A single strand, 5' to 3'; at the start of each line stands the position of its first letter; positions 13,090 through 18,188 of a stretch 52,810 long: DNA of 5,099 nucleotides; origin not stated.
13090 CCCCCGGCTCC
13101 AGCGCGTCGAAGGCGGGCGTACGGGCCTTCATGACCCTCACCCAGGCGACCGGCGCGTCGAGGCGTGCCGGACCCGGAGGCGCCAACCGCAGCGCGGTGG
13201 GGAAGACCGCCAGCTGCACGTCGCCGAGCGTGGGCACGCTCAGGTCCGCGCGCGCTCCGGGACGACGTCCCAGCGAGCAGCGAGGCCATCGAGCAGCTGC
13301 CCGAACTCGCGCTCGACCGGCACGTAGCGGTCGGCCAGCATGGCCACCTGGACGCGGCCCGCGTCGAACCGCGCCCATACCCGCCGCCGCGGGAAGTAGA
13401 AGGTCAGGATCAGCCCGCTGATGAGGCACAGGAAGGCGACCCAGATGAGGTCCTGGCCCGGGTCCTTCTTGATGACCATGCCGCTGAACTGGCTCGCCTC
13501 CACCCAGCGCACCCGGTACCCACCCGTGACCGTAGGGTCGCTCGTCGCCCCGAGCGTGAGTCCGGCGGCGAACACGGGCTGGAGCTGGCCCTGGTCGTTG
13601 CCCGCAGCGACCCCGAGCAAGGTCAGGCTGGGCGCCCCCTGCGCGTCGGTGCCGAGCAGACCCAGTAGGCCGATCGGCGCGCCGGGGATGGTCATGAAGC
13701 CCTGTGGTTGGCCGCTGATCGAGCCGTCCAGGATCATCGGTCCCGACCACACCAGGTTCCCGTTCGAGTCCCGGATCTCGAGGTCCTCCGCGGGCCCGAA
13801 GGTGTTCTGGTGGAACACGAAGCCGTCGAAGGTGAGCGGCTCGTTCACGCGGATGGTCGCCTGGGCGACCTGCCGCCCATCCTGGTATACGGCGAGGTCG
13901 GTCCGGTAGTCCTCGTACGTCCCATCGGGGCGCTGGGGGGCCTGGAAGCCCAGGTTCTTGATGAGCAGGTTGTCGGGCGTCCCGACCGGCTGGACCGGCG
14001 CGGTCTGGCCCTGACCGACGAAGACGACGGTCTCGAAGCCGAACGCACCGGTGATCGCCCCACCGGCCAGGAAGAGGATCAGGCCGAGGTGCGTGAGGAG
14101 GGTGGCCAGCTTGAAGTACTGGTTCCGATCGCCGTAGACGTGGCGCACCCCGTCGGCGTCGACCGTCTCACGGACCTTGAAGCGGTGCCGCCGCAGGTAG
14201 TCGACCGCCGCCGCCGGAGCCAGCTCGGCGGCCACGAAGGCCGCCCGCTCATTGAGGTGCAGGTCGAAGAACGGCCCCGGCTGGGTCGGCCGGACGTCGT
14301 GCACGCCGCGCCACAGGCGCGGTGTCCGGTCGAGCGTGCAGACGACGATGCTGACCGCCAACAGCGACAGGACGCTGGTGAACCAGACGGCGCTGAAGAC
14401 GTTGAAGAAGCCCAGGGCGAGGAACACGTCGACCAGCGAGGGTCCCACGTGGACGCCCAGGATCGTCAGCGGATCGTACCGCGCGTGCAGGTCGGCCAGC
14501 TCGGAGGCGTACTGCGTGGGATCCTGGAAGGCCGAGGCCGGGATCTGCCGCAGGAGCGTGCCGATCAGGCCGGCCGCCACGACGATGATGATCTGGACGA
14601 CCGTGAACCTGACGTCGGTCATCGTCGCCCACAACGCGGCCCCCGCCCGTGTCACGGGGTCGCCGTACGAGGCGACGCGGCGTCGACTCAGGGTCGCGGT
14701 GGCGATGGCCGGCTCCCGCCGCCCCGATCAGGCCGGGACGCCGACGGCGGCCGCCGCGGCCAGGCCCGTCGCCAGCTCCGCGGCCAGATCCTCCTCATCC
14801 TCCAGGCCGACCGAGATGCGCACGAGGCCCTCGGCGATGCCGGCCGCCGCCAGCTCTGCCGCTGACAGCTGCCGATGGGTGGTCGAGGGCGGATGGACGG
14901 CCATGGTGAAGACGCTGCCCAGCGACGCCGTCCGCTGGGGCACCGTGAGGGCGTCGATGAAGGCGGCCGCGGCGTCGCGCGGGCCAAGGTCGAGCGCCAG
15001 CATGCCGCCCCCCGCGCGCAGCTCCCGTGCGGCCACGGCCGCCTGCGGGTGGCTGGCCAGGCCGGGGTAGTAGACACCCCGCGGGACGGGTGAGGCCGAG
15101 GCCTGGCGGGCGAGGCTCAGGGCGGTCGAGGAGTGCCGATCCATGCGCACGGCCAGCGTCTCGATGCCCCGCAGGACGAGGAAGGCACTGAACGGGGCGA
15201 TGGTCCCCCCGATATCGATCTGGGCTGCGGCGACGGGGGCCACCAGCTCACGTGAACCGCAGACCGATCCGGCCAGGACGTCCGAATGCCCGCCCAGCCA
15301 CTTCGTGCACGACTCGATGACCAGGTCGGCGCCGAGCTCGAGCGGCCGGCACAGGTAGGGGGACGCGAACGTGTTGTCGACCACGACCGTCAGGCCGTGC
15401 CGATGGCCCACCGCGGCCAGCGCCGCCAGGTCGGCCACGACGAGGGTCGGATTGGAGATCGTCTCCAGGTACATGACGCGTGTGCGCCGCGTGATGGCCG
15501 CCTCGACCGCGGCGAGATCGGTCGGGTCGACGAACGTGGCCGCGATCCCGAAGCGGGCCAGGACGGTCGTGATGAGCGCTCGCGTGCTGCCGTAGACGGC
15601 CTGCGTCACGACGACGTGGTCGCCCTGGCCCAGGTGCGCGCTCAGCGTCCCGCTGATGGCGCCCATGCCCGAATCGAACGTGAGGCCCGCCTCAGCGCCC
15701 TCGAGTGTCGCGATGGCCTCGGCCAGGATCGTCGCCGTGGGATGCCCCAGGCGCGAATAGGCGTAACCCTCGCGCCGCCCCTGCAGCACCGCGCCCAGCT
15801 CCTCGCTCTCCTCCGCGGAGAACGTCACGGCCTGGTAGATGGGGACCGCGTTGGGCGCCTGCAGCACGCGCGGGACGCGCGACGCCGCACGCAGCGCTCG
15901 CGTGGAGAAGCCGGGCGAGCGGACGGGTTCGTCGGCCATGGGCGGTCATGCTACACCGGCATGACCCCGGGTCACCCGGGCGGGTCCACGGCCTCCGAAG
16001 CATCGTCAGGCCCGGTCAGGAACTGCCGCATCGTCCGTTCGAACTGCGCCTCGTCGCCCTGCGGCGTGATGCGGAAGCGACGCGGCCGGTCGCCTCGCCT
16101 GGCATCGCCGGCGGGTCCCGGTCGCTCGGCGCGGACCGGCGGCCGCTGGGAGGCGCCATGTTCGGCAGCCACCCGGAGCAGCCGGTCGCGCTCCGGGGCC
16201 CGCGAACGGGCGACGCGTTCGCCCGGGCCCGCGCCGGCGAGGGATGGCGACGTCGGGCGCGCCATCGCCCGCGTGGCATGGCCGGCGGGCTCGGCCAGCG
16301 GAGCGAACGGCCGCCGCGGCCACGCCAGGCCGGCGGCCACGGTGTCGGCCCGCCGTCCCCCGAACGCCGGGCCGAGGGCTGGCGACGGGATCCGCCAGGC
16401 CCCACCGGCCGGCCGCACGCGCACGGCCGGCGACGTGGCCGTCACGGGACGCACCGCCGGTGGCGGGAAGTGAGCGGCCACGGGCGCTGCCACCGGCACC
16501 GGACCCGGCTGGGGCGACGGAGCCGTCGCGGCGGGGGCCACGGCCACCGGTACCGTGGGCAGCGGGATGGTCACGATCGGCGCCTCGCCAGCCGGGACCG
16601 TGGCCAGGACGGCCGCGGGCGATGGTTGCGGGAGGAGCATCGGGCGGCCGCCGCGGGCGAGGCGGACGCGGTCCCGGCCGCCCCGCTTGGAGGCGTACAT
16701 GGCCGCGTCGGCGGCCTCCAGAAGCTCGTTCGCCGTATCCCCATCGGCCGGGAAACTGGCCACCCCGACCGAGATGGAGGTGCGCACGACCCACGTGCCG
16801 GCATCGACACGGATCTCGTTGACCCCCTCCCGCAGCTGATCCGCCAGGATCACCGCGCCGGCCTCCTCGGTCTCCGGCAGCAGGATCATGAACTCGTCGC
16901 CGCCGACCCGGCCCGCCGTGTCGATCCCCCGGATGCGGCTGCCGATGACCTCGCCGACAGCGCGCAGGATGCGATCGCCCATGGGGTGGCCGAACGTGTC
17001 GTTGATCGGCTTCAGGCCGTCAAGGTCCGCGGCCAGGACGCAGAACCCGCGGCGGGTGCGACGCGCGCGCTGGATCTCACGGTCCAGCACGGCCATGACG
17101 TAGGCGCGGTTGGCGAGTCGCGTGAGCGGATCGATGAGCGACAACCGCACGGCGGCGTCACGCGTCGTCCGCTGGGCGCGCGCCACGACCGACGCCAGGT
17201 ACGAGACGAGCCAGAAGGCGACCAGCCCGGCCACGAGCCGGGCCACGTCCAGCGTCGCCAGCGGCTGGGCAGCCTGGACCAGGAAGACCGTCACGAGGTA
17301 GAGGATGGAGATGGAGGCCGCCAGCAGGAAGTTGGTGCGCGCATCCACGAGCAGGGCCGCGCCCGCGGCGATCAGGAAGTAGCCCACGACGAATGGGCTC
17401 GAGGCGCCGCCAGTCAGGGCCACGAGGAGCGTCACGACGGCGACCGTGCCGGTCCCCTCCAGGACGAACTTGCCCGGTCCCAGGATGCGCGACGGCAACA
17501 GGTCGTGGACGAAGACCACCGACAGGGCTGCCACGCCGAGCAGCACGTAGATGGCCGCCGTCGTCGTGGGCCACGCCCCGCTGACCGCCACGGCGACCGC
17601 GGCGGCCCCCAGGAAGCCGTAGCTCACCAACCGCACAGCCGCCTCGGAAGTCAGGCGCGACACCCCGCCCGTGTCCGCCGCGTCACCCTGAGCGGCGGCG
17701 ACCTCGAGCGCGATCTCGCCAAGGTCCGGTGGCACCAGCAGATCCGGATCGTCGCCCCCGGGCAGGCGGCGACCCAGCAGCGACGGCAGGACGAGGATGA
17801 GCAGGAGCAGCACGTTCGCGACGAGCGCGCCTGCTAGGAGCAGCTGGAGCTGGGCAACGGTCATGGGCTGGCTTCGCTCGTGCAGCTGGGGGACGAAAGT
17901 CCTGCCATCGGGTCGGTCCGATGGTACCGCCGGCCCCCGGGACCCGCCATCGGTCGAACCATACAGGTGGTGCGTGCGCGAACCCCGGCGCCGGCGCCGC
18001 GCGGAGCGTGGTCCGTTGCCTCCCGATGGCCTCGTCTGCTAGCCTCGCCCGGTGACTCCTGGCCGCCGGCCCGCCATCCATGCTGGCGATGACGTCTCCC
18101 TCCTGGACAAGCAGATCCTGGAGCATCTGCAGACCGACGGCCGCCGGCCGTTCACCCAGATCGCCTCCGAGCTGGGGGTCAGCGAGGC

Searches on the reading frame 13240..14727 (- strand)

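Call 8: search_protein_families(library=pfam, proteins=[window:13240-14727:-], max_evalue=0.001)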
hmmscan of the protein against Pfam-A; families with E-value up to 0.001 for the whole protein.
window:13240-14727:- (495 aa): 1 family
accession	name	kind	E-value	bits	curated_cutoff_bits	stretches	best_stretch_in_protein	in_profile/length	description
PF05140.19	ResB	-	1.9e-64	218.7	24.6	1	39-467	1-476/486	ResB-like family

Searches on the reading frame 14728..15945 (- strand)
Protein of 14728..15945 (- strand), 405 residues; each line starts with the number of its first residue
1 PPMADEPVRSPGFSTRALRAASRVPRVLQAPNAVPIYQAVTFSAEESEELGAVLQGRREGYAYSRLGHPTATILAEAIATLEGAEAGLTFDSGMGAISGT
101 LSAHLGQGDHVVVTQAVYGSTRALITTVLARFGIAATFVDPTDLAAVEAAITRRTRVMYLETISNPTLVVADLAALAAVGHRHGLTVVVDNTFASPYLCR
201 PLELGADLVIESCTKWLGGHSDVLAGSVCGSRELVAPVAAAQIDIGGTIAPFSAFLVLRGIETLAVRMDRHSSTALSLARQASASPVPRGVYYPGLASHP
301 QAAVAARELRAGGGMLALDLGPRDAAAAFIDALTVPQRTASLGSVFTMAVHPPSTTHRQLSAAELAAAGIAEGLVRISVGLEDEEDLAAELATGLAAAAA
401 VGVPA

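Call 8: search_protein_families(library=pfam, proteins=[window:14728-15945:-], max_evalue=0.001)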
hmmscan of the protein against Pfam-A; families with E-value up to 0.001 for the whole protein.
window:14728-15945:- (405 aa): 4 families
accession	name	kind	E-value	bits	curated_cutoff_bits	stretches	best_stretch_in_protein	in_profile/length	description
PF01053.26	Cys_Met_Meta_PP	-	1.6e-116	389.4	27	1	16-395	3-380/381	Cys/Met metabolism PLP-dependent enzyme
PF01041.23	DegT_DnrJ_EryC1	-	2.1e-07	30.9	19.8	1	69-191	24-146/360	DegT/DnrJ/EryC1/StrS aminotransferase family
PF00155.27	Aminotran_1_2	-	3.2e-07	30.3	19.7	1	71-194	44-189/361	Aminotransferase class I and II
PF00266.25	Aminotran_5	-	1.7e-06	27.7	21.5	1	96-218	76-204/371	Aminotransferase class-V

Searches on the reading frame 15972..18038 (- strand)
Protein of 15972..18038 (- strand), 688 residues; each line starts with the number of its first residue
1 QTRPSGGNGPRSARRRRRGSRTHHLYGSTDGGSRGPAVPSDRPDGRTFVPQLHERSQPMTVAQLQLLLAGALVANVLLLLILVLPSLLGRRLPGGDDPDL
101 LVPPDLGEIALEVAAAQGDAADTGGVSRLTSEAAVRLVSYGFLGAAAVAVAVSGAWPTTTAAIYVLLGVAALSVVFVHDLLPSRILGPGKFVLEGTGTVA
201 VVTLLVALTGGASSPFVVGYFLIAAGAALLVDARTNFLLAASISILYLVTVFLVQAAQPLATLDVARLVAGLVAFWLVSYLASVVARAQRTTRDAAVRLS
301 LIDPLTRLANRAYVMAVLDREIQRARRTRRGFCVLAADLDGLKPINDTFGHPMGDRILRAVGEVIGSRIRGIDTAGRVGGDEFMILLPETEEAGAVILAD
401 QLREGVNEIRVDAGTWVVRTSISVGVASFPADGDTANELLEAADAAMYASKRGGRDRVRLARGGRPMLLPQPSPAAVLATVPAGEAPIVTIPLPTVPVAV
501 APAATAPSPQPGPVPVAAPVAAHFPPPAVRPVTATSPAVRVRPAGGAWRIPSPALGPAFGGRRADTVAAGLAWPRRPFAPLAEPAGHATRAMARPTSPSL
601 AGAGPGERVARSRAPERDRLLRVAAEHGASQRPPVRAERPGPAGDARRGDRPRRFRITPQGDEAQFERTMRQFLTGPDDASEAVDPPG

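Call 8: search_protein_families(library=pfam, proteins=[window:15972-18038:-], max_evalue=0.001)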
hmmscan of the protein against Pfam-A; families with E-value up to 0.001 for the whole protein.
window:15972-18038:- (688 aa): 2 families
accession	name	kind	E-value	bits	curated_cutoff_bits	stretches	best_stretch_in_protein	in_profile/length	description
PF00990.26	GGDEF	-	4.1e-39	134.4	23.8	1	301-457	2-161/161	Diguanylate cyclase, GGDEF domain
PF25323.1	6TM_PilS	-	5.2e-05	23.4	27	1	199-294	88-187/189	PilS-like transmembrane domain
